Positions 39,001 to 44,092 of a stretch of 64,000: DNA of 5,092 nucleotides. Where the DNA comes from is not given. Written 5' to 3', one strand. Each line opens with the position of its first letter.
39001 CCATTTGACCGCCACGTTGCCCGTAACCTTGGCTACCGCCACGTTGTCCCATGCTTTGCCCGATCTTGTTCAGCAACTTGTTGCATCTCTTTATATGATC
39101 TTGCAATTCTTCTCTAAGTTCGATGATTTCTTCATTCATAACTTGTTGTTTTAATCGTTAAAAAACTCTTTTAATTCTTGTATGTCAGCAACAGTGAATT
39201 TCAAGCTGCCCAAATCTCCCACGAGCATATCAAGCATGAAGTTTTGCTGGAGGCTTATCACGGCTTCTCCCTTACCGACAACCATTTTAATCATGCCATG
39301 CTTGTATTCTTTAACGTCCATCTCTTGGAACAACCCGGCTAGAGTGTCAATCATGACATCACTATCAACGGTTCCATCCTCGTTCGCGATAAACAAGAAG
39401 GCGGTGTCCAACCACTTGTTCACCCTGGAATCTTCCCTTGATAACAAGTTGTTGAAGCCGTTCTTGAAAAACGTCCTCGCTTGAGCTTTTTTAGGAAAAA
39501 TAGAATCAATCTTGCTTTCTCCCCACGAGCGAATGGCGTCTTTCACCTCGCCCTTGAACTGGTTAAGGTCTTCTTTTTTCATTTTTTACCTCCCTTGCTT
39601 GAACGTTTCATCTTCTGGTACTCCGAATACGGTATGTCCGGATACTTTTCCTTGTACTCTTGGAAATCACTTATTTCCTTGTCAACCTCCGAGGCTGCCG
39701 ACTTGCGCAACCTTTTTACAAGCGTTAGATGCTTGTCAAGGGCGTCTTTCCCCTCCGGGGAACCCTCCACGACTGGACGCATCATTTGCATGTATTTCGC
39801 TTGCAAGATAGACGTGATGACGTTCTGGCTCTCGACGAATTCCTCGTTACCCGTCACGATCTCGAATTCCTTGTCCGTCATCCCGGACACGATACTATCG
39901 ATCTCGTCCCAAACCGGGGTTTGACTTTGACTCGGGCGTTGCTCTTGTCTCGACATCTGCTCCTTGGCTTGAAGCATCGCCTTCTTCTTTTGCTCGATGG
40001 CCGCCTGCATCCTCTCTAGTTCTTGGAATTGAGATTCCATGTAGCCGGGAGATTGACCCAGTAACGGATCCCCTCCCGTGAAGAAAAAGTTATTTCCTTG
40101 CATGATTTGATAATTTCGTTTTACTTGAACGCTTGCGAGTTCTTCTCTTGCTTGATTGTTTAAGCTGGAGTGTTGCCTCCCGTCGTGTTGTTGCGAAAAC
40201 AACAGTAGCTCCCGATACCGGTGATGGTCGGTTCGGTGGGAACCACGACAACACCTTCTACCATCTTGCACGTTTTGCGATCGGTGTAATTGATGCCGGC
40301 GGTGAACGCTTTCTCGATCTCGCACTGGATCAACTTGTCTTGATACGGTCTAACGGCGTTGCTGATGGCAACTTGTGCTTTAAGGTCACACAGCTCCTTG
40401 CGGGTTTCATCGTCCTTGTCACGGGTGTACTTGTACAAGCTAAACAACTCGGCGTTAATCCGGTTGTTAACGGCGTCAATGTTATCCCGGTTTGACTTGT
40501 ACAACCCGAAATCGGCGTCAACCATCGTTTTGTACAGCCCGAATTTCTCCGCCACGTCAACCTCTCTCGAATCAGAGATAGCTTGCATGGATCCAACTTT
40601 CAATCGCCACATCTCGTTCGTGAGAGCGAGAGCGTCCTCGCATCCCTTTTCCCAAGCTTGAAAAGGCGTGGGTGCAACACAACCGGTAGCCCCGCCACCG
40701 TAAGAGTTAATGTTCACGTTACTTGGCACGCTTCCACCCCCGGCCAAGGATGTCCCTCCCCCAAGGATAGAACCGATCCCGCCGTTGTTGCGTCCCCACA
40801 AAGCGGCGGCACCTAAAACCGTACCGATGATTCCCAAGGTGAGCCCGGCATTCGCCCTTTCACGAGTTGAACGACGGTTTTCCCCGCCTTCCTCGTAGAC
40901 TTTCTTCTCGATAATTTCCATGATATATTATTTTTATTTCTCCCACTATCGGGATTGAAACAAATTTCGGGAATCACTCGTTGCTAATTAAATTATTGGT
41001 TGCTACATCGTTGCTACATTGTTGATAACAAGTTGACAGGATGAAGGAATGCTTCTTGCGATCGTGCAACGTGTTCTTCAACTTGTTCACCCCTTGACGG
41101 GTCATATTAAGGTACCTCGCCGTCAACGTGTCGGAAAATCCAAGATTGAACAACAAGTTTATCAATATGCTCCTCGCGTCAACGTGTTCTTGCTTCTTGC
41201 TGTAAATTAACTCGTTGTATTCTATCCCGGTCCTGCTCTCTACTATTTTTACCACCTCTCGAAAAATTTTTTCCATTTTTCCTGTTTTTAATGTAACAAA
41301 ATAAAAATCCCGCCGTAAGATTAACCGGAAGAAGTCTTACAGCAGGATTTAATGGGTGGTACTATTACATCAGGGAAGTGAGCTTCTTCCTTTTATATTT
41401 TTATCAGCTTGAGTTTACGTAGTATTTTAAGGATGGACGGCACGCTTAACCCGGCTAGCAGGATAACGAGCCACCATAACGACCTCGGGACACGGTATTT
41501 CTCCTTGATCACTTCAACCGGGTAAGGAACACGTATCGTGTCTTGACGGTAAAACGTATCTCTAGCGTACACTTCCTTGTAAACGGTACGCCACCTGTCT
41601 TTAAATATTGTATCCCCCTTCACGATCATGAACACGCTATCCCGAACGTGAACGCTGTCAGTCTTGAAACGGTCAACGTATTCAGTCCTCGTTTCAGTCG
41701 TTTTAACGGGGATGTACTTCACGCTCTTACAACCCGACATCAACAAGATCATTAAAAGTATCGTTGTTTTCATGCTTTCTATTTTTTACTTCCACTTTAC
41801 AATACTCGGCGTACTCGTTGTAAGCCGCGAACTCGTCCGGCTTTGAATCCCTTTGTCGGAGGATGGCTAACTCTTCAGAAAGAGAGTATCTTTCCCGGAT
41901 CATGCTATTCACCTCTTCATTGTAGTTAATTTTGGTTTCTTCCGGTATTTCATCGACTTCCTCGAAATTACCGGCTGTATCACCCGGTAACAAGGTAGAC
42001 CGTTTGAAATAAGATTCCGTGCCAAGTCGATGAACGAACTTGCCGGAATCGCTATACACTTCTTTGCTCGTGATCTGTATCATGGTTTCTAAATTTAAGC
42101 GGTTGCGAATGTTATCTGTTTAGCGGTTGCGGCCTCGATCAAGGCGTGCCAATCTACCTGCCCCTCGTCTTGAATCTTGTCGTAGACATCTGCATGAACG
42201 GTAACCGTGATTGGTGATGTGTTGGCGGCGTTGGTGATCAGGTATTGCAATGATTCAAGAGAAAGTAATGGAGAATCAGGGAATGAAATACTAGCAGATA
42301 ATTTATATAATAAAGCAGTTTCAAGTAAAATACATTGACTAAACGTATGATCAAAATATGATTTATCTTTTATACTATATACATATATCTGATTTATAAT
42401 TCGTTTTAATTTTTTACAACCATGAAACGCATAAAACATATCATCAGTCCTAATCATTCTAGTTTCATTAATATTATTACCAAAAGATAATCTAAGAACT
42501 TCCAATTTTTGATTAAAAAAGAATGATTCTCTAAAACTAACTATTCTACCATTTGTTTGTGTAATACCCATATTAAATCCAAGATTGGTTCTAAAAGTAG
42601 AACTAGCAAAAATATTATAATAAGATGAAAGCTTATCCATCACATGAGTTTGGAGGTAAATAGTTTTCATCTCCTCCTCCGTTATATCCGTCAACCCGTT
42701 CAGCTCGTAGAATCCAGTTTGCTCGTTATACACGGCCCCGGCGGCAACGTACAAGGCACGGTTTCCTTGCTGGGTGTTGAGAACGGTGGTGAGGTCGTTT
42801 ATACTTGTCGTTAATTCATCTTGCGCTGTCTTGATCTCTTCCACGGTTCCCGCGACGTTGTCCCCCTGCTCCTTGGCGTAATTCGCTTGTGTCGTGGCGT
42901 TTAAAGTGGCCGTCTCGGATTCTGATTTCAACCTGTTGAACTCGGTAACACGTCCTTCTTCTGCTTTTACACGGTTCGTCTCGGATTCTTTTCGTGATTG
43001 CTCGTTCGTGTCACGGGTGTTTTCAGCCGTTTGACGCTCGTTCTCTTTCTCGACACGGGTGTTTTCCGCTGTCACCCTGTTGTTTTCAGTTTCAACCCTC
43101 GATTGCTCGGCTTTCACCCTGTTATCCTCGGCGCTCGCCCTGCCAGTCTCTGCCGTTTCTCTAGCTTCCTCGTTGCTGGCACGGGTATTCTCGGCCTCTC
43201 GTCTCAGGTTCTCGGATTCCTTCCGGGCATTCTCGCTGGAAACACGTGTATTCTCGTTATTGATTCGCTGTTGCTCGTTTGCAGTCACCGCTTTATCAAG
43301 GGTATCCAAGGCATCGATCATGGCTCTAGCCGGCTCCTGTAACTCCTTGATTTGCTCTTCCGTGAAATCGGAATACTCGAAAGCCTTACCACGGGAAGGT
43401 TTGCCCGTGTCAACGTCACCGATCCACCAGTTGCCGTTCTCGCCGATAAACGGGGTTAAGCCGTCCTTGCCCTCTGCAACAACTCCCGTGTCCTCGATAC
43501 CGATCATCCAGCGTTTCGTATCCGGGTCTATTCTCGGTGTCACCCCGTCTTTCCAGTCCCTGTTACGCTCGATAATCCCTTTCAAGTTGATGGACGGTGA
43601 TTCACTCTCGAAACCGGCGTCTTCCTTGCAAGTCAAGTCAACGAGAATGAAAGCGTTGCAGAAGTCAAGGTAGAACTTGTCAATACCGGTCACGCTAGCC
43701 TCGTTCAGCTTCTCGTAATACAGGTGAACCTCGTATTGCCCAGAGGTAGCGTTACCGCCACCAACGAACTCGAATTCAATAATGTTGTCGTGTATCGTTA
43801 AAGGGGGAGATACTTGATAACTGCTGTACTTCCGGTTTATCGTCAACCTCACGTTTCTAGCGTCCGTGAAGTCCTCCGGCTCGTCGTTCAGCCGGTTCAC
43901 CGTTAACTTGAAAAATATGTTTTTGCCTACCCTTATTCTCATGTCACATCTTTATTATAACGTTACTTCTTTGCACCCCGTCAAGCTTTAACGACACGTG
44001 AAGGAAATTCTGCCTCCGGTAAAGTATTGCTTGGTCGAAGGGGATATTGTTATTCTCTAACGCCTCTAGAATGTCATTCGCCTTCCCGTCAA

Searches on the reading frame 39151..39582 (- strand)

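Call 50: search_protein_families(library=phrogs, max_evalue=0.01, proteins=[window:39151-39582:-])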
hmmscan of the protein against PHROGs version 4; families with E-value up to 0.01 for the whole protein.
window:39151-39582:- (143 aa): 1 family
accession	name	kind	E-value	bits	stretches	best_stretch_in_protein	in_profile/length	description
phrog_9858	-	unknown function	0.0048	16.8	1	39-114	155-230/497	-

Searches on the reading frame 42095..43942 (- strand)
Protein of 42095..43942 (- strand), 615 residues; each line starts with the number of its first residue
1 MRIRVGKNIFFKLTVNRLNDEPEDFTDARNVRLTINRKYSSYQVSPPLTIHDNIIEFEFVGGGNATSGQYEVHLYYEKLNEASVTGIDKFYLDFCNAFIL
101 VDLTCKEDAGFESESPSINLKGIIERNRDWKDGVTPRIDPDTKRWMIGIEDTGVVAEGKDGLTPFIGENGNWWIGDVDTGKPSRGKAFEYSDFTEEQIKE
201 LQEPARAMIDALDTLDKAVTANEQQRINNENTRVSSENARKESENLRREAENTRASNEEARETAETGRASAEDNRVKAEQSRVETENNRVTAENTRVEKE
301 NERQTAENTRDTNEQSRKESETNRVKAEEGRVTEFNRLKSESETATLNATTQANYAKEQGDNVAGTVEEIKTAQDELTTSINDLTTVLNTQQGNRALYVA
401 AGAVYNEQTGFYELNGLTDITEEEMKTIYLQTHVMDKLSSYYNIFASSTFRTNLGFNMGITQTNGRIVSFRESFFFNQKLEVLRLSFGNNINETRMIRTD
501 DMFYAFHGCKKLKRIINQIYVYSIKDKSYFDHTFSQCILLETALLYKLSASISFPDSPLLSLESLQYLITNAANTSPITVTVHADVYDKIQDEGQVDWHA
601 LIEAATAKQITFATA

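Call 34: find_encoding_contigs(protein=window:42095-43942:-, flank=4000, max_places=8)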
Protein window:42095-43942:- (615 aa): 2 contigs read that carry it; 1 place shown.
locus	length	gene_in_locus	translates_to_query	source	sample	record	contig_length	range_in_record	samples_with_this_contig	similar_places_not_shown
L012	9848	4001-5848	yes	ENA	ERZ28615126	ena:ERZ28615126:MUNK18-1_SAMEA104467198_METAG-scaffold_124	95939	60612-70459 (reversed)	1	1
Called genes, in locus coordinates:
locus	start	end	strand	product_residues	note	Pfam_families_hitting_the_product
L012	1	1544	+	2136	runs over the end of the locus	-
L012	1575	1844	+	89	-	-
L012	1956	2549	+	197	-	-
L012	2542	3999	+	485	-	PF08291:Peptidase_M15_3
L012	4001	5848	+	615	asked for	-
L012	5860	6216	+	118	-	-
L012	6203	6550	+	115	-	-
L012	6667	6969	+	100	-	-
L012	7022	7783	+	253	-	-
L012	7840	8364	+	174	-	-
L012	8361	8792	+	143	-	-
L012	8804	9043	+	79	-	-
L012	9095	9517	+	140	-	PF25223:DUF7841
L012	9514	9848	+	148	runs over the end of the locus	-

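Call 50: search_protein_families(library=phrogs, max_evalue=0.01, proteins=[window:42095-43942:-])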
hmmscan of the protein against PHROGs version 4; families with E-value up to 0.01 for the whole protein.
window:42095-43942:- (615 aa): 8 families
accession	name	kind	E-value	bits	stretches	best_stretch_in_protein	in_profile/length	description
phrog_17134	-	unknown function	1.7e-11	43.9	1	194-385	231-424/739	-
phrog_21457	-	unknown function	4.4e-10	40.1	2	284-397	136-245/435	-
phrog_37283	-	unknown function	9.8e-10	39.1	1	118-161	228-271/386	-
phrog_32509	-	unknown function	2.6e-08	34.5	1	156-187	23-54/396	-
phrog_23208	-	head and packaging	4e-08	32.8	1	199-376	134-321/840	virion structural protein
phrog_9525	-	tail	5.1e-07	29.5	1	157-187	422-452/728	tail fiber protein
phrog_4242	-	tail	0.0011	19.4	1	218-429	148-358/628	tail fiber protein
phrog_32221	-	unknown function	0.0014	18.3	0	237-288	139-190/475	-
